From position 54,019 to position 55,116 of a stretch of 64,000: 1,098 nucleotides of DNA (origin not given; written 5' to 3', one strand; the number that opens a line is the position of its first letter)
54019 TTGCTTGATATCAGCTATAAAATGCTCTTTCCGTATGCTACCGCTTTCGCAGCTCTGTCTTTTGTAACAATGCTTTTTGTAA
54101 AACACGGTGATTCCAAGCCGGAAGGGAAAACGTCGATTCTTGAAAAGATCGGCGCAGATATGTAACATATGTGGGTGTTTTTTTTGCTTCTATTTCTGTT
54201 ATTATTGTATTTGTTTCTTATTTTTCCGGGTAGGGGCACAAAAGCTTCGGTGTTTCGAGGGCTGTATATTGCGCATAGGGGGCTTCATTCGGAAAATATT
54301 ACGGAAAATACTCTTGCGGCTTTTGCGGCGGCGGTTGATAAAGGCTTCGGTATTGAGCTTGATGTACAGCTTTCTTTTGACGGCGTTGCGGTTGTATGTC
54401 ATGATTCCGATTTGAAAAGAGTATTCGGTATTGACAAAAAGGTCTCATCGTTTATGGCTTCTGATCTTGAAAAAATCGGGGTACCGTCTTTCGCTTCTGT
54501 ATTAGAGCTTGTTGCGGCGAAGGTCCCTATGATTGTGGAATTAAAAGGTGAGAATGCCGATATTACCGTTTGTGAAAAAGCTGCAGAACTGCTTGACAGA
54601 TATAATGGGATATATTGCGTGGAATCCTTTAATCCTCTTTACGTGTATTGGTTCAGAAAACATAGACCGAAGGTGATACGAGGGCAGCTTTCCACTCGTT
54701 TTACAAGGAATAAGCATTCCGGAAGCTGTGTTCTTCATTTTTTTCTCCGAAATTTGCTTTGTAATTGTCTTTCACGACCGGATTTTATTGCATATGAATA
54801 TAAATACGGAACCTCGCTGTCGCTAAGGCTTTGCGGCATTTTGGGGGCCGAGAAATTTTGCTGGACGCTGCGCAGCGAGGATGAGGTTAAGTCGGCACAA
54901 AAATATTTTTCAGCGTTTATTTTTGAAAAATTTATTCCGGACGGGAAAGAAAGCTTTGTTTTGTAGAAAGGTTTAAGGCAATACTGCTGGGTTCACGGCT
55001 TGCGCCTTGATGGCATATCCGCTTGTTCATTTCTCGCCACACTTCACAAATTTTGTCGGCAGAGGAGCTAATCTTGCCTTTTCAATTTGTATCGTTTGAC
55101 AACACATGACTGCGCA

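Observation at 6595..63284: Eleven copies of a ~180 bp palindromic MITE-like repeat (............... termini) in 64 kb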

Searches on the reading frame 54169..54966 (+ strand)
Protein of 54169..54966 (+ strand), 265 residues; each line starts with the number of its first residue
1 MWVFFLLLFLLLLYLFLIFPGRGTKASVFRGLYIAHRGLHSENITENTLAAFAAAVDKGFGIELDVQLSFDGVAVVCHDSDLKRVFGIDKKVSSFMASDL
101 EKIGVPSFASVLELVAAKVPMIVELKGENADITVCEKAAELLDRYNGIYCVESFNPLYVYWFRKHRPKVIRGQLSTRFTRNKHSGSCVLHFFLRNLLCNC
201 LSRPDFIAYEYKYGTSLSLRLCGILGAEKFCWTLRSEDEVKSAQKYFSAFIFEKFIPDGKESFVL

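Call 20: find_encoding_contigs(protein=window:54169-54966:+, flank=3000, max_places=10)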
Protein window:54169-54966:+ (265 aa): 21 contigs read that carry it; 10 places shown.
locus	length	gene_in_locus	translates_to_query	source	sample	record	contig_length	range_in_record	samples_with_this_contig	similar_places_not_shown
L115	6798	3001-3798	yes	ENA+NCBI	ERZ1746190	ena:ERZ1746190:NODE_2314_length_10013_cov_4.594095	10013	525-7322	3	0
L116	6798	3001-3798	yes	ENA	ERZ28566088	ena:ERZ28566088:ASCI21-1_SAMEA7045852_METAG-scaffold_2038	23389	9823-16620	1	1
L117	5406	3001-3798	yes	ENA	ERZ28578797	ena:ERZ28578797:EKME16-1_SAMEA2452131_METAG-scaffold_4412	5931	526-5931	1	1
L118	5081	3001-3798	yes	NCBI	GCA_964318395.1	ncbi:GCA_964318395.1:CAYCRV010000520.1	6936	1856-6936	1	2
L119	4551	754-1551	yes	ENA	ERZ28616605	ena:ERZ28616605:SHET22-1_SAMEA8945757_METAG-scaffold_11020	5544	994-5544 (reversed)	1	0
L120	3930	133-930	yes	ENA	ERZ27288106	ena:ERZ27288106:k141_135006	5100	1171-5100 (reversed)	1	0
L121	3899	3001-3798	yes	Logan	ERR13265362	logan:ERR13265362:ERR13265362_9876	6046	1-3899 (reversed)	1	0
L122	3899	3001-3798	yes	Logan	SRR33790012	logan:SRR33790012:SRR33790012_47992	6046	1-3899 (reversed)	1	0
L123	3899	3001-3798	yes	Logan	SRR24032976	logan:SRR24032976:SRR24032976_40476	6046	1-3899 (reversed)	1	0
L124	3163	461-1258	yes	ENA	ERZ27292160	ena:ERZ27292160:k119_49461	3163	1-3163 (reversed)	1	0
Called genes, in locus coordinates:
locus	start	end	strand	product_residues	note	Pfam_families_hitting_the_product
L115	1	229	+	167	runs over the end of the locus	-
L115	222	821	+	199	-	PF13331:DUF4093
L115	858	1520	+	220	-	PF04138:GtrA_DPMS_TM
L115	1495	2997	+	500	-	PF07690:MFS_1, PF13347:MFS_2, PF03209:PUCC, PF07690:MFS_1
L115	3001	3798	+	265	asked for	PF03009:GDPD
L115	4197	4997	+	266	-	PF02065:Melibiase (weak), PF16499:Melibiase_2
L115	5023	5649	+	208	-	-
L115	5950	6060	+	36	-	-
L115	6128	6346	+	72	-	PF02915:Rubrerythrin (weak)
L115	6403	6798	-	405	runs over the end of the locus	PF00465:Fe-ADH, PF13685:Fe-ADH_2 (weak), PF25137:ADH_Fe_C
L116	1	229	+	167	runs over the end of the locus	-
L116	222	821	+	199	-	PF13331:DUF4093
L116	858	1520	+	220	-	PF04138:GtrA_DPMS_TM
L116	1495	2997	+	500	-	PF07690:MFS_1, PF13347:MFS_2, PF03209:PUCC, PF07690:MFS_1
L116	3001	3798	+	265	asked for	PF03009:GDPD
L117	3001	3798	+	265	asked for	PF03009:GDPD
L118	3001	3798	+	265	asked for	PF03009:GDPD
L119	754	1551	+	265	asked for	PF03009:GDPD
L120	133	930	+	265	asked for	PF03009:GDPD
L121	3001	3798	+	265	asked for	PF03009:GDPD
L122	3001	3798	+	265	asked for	PF03009:GDPD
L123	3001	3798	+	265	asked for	PF03009:GDPD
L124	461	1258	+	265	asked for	PF03009:GDPD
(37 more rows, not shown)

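Call 61: find_homologous_proteins(query=window:54169-54966:+, max_evalue=1e-40)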
Query window:54169-54966:+ (265 aa): 5270 proteins with E <= 1e-40 among 8000 candidates; the best 120 are listed.
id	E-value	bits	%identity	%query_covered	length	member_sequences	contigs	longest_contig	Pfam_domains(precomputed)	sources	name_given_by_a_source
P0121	7.6e-166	568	95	100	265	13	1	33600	PF03009.24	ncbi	-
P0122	1.6e-135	468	79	98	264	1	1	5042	PF03009.24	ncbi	-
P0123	1.0e-99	351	58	99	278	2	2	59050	PF03009.24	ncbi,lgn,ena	-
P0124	2.5e-99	350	58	97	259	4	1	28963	PF03009.24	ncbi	-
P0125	7.6e-99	348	60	97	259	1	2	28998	PF03009.24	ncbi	-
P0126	1.0e-96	341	60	90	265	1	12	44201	PF03009.24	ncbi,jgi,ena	-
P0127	2.2e-96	340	61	91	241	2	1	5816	PF03009.24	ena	-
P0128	4.2e-94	333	57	97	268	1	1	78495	PF03009.24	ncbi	-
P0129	1.7e-93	331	57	97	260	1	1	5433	PF03009.24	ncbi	-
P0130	1.8e-93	331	58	90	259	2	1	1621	PF03009.24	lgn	-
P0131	2.7e-92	327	59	94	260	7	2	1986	PF03009.24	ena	-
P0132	4.0e-92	326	57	97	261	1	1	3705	PF03009.24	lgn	-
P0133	4.0e-92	326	58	97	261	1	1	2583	PF03009.24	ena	-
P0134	3.5e-91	323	59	94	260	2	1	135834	PF03009.24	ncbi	-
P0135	3.6e-91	323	58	94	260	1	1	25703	PF03009.24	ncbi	-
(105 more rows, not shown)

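Call 62: find_encoding_contigs(protein=P0121, flank=10000, max_places=4)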
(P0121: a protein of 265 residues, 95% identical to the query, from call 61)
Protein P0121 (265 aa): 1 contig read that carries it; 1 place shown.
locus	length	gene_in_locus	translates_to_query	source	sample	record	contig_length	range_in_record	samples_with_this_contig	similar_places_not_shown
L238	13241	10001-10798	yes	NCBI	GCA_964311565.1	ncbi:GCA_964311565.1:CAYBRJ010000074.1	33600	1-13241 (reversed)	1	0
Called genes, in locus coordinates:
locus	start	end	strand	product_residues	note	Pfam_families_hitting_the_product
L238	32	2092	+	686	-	PF00009:GTP_EFTU, PF01926:MMR_HSR1 (faint), PF22042:EF-G_D2 (weak), PF14492:EFG_III, PF16658:RF3_C (weak), PF03764:EFG_IV, PF00679:EFG_C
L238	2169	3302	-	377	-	PF00534:Glycos_transf_1, PF13692:Glyco_trans_1_4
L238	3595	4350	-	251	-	PF01209:Ubie_methyltran (weak), PF13489:Methyltransf_23 (weak), PF13847:Methyltransf_31 (faint), PF08241:Methyltransf_11, PF08242:Methyltransf_12 (weak), PF13649:Methyltransf_25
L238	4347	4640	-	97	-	PF01371:Trp_repressor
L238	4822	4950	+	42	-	-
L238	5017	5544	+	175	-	PF09148:DUF1934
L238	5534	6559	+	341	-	PF06144:DNA_pol3_delta (weak), PF21694:DNA_pol3_delta_C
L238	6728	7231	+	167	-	-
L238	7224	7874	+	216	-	PF13331:DUF4093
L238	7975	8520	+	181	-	PF04138:GtrA_DPMS_TM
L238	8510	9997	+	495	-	PF07690:MFS_1, PF03092:BT1 (faint), PF13347:MFS_2, PF03209:PUCC, PF07690:MFS_1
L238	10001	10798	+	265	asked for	PF03009:GDPD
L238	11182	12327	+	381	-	PF02065:Melibiase (weak), PF16499:Melibiase_2, PF17801:Melibiase_C (weak)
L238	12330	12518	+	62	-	-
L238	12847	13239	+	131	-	?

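Call 63: find_encoding_contigs(protein=P0122, flank=5000, max_places=3)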
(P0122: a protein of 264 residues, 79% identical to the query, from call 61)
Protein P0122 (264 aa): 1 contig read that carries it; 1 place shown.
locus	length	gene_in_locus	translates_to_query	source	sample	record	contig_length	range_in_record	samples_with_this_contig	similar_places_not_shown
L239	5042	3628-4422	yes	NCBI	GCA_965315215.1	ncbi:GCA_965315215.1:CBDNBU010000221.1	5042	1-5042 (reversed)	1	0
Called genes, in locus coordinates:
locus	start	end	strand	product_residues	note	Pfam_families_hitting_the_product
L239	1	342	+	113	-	?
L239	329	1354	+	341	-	PF06144:DNA_pol3_delta (weak), PF21694:DNA_pol3_delta_C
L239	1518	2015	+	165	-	-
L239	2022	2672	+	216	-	PF13331:DUF4093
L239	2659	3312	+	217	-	PF04138:GtrA_DPMS_TM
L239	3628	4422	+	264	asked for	PF03009:GDPD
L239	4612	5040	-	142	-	?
